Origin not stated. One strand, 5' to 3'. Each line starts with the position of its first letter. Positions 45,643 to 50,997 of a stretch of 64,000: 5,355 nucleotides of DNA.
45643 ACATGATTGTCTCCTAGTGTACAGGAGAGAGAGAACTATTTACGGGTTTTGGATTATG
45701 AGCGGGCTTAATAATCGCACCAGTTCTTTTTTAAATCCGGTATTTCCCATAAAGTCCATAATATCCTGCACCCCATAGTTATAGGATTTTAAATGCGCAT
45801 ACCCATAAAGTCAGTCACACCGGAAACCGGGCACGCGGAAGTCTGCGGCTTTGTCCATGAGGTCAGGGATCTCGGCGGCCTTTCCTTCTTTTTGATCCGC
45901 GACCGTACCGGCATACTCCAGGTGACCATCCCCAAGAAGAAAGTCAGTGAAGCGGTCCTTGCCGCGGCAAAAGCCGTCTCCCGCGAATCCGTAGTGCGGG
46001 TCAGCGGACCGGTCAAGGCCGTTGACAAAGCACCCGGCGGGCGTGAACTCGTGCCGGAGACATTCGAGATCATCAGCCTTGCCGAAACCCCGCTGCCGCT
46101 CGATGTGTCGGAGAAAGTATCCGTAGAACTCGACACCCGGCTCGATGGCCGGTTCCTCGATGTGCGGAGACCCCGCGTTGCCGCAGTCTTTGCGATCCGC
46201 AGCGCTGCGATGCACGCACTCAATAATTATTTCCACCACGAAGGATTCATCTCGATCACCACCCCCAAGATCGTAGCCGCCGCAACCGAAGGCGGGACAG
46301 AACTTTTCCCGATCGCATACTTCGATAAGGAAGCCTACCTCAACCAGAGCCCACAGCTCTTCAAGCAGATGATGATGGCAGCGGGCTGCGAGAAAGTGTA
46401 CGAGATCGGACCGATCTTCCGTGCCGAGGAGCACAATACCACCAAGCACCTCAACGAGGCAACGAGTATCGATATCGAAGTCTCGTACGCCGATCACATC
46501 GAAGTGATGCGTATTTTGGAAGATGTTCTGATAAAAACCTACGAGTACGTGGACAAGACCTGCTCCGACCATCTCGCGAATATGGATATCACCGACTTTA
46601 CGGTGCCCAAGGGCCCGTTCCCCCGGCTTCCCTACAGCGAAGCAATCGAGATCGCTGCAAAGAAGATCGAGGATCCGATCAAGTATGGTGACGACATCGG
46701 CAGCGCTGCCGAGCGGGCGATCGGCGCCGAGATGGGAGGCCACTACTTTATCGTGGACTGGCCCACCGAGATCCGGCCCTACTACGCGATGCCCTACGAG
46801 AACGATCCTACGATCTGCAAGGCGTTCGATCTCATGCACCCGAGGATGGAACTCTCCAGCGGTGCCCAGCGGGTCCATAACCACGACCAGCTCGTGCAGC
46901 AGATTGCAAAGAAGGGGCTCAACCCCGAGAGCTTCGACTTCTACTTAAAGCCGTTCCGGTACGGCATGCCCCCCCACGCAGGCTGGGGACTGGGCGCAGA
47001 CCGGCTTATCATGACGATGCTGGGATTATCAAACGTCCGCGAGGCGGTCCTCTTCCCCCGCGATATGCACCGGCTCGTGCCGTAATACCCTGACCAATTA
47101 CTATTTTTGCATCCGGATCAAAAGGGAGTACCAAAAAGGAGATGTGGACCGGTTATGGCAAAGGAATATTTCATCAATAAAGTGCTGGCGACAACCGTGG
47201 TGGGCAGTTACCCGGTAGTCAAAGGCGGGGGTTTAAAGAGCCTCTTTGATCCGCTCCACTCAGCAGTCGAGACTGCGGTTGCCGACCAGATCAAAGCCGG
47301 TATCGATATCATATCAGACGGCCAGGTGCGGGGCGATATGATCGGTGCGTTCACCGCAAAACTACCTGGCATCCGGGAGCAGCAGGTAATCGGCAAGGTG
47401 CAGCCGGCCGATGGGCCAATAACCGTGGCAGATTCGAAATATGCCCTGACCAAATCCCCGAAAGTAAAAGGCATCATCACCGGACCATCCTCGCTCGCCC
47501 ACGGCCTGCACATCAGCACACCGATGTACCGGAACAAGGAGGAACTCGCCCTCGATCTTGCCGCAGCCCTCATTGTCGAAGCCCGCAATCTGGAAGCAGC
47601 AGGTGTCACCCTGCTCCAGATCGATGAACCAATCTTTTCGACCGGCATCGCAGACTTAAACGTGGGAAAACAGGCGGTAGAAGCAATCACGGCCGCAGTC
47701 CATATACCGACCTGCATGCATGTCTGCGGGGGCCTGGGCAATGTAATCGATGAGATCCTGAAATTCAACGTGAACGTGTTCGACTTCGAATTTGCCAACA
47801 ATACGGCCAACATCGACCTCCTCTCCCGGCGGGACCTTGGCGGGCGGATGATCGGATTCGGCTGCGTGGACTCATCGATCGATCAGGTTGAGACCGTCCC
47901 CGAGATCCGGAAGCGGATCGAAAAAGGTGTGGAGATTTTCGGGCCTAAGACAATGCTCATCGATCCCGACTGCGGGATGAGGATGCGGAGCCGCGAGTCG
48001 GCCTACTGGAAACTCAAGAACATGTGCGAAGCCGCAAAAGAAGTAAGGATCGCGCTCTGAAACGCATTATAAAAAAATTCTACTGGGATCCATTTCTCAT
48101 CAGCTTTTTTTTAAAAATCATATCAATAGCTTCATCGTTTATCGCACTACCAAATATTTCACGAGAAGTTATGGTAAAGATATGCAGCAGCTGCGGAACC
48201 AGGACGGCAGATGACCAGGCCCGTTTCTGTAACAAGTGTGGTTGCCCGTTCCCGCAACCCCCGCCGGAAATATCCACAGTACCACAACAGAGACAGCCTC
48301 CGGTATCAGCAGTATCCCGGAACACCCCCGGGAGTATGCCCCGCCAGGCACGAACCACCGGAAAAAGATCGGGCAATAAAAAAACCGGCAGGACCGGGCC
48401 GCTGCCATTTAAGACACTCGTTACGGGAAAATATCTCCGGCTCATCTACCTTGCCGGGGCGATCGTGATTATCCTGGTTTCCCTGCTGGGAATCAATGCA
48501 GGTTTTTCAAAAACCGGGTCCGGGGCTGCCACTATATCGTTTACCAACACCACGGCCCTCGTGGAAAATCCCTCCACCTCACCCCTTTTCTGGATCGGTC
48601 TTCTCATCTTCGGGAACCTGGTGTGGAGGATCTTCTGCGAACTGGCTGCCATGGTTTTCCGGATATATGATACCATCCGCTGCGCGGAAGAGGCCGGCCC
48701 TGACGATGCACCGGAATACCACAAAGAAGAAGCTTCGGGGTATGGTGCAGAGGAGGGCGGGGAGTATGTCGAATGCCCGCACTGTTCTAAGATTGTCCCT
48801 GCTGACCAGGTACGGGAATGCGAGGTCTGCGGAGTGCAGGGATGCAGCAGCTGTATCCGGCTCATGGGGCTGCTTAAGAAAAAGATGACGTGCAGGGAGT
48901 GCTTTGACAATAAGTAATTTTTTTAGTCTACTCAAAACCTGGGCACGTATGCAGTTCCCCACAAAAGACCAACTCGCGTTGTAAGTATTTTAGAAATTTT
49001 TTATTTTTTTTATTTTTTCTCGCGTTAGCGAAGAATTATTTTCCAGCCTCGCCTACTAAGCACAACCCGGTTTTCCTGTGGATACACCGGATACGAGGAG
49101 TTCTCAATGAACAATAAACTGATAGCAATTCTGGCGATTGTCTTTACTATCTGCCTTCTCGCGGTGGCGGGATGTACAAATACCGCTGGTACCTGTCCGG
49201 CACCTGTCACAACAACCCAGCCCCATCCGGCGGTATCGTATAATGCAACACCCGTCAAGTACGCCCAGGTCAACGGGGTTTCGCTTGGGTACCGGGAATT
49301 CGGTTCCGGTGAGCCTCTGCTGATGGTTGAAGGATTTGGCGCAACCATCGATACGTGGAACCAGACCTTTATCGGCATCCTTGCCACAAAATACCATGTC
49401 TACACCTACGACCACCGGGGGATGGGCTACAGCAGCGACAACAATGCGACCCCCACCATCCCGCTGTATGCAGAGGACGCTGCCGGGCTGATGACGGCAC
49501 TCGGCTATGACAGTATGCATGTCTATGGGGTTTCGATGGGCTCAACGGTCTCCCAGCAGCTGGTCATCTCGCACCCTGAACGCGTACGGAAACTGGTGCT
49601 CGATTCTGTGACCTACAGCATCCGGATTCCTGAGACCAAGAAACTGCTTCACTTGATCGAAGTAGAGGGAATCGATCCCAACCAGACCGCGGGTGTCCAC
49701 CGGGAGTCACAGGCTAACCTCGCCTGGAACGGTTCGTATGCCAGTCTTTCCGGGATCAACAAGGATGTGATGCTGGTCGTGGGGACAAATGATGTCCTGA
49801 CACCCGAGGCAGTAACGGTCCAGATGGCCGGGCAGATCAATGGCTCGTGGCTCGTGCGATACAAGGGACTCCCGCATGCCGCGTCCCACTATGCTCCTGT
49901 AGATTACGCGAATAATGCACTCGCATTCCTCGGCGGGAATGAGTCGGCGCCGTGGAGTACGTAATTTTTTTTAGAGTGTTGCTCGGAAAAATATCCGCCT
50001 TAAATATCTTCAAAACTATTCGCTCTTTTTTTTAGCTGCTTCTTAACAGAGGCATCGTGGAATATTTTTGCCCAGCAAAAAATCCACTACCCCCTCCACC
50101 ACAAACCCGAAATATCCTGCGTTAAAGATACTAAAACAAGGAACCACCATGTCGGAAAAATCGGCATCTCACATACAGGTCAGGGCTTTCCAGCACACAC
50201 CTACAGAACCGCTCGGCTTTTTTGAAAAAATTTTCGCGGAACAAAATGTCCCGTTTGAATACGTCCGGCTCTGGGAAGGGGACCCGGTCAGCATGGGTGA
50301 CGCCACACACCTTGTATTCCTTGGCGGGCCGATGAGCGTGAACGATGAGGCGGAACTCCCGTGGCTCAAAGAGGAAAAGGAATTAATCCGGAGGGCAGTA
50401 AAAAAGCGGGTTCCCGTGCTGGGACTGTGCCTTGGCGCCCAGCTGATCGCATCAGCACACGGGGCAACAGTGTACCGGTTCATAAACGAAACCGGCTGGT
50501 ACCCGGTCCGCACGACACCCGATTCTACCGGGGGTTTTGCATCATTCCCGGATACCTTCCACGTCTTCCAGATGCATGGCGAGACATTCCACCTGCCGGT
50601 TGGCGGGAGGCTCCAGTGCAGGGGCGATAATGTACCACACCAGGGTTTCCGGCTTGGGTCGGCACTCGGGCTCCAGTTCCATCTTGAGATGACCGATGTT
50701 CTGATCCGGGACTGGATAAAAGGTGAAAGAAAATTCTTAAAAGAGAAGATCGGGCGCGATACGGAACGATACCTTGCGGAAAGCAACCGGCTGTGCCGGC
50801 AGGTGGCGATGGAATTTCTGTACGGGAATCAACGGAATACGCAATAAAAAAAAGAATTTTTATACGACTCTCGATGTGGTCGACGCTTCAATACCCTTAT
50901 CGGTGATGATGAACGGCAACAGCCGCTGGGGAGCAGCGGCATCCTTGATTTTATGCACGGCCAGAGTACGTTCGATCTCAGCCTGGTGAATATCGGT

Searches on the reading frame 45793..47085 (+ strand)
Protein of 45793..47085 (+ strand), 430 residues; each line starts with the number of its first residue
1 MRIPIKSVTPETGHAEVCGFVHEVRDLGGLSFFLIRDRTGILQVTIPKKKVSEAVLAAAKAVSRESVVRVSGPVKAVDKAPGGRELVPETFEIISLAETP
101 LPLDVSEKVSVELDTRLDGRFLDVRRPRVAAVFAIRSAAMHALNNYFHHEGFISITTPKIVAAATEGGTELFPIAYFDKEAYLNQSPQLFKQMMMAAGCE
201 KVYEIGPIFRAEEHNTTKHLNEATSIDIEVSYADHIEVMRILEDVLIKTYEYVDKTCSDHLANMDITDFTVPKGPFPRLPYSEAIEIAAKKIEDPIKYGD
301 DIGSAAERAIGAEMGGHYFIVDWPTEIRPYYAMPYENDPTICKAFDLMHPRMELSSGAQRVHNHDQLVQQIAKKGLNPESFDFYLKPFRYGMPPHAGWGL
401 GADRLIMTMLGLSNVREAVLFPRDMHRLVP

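Call 17: search_protein_families(library=pfam, proteins=[window:45793-47085:+])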
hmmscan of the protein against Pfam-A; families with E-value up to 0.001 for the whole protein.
window:45793-47085:+ (430 aa): 2 families
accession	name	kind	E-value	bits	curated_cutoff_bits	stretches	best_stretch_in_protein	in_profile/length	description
PF00152.25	tRNA-synt_2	-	5.3e-85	285.6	25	1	114-424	3-307/308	tRNA synthetases class II (D, K and N)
PF01336.31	tRNA_anti-codon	-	2e-13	50.5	27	1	17-94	3-75/75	OB-fold nucleic acid binding domain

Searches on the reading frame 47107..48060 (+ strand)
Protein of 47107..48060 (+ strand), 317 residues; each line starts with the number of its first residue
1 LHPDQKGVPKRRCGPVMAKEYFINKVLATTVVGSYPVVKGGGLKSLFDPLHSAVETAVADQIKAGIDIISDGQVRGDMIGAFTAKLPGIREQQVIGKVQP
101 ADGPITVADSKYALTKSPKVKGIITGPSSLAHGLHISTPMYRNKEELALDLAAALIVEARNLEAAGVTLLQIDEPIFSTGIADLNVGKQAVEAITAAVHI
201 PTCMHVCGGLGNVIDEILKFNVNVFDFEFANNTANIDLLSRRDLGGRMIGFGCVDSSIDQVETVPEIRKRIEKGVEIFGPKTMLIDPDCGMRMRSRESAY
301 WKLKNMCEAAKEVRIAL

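Call 17: search_protein_families(library=pfam, proteins=[window:47107-48060:+])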
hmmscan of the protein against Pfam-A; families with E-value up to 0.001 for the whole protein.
window:47107-48060:+ (317 aa): 3 families
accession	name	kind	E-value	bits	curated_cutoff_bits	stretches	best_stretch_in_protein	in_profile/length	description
PF01717.24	Meth_synt_2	-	1e-44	153.6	21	1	45-311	31-323/324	Cobalamin-independent synthase, Catalytic domain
PF08267.18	Meth_synt_1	-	0.00023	21.2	27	1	109-255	139-289/313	Cobalamin-independent synthase, N-terminal domain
PF01208.23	URO-D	-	0.00057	19.4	23.9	1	188-311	226-344/346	Uroporphyrinogen decarboxylase (URO-D)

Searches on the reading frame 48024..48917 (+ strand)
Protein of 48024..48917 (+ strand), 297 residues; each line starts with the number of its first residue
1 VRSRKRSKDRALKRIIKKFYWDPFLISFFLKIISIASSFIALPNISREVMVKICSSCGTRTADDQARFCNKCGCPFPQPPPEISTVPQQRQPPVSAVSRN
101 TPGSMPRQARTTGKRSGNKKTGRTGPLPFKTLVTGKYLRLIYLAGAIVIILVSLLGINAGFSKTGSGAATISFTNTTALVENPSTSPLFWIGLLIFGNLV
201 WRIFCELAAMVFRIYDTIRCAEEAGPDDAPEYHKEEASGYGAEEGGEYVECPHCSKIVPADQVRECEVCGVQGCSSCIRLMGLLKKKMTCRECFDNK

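Call 17: search_protein_families(library=pfam, proteins=[window:48024-48917:+])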
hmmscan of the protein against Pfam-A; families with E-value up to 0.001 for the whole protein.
window:48024-48917:+ (297 aa): 2 families
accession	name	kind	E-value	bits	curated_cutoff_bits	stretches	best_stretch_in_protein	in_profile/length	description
PF14110.11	DUF4282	-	8.5e-08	33.1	27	1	129-218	4-81/86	Domain of unknown function (DUF4282)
PF17032.10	Zn_ribbon_15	-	0.00028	22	28.9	0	50-73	51-73/73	zinc-ribbon family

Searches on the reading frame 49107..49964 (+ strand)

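Call 17: search_protein_families(library=pfam, proteins=[window:49107-49964:+])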
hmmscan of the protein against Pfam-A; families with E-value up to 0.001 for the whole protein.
window:49107-49964:+ (285 aa): 3 families
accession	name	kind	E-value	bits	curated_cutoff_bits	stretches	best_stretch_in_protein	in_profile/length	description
PF00561.26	Abhydrolase_1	-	2.4e-20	73.7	25.8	1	70-168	2-102/245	alpha/beta hydrolase fold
PF12146.15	Hydrolase_4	-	6.7e-12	45.7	27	1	72-179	8-124/239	Serine aminopeptidase, S33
PF12697.13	Abhydrolase_6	-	6.9e-07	30.6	26.3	1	76-180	6-94/217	Alpha/beta hydrolase family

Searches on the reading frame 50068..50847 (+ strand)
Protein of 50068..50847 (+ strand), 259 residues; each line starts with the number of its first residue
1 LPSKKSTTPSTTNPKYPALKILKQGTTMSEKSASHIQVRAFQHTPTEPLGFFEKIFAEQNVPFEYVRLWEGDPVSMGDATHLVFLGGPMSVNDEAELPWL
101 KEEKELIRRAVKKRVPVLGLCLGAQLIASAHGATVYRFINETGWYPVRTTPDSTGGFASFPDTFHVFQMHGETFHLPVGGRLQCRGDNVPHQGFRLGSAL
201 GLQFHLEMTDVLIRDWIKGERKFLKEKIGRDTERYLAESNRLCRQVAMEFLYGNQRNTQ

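Call 17: search_protein_families(library=pfam, proteins=[window:50068-50847:+])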
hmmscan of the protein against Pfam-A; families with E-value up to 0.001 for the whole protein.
window:50068-50847:+ (259 aa): 2 families
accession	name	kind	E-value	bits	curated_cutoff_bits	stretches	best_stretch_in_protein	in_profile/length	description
PF00117.34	GATase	-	2e-15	57.4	22.8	1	77-209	41-174/190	Glutamine amidotransferase class-I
PF07722.19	Peptidase_C26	-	9.4e-07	29.2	20.5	1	103-142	94-133/219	Peptidase C26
